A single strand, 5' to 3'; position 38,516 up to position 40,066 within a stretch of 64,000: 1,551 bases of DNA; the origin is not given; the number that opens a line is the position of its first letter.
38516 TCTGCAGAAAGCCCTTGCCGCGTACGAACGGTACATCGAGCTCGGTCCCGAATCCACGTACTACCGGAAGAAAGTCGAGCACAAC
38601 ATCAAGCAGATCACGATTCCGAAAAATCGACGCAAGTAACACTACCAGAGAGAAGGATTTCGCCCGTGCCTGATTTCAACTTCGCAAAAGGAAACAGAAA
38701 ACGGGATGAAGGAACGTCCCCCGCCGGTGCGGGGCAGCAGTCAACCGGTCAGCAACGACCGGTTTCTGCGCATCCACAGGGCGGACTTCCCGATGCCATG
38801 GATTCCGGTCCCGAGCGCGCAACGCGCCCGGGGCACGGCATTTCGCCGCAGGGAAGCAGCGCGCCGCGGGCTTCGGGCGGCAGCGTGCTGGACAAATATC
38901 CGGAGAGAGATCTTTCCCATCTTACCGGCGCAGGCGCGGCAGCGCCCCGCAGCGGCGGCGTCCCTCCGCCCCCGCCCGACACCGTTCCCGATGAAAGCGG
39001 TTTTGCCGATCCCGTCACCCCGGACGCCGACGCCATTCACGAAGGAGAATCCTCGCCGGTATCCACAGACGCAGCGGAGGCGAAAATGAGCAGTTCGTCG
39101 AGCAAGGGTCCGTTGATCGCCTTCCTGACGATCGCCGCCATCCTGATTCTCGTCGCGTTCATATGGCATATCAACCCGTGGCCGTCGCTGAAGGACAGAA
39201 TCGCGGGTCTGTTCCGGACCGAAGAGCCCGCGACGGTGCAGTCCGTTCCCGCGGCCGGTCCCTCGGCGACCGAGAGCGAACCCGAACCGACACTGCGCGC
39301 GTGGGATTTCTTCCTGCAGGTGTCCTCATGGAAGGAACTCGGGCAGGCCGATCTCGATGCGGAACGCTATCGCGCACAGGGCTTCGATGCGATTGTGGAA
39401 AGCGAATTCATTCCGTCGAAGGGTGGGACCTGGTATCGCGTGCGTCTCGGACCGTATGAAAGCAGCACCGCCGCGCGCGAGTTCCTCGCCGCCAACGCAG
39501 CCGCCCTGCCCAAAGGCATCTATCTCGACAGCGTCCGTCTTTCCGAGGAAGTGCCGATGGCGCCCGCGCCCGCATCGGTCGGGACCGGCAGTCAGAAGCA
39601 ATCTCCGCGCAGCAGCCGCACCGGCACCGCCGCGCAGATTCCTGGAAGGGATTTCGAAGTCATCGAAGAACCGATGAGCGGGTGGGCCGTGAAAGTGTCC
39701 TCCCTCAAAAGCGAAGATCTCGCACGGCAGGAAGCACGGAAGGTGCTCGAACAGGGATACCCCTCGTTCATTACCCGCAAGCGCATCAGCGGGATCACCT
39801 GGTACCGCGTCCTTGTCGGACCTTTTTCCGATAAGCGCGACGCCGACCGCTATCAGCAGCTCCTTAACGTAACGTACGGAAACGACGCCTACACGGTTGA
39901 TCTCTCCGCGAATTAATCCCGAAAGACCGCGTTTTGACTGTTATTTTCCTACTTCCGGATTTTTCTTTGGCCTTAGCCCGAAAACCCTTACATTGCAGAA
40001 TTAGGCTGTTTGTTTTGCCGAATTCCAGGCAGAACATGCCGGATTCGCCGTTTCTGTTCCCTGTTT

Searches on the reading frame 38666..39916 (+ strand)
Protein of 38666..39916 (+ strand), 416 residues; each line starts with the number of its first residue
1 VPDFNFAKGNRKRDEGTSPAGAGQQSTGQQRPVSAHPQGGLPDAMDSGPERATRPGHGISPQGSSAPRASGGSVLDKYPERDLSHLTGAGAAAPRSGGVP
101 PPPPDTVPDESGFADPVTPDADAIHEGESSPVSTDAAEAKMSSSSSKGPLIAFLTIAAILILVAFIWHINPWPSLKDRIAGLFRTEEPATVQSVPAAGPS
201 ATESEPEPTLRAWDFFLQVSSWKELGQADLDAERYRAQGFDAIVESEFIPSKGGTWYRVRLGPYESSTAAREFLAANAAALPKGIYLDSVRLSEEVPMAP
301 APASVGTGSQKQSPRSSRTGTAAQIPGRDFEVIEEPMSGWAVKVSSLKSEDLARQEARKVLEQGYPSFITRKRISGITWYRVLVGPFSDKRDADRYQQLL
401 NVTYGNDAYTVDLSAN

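Call 43: search_protein_families(library=pfam, proteins=[window:38666-39916:+], max_evalue=0.0001)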
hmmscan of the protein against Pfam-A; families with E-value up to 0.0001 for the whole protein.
window:38666-39916:+ (416 aa): 1 family
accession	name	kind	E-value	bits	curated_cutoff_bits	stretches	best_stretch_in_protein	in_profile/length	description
PF05036.18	SPOR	-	2.4e-26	92.3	21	2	338-407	3-72/76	SPOR domain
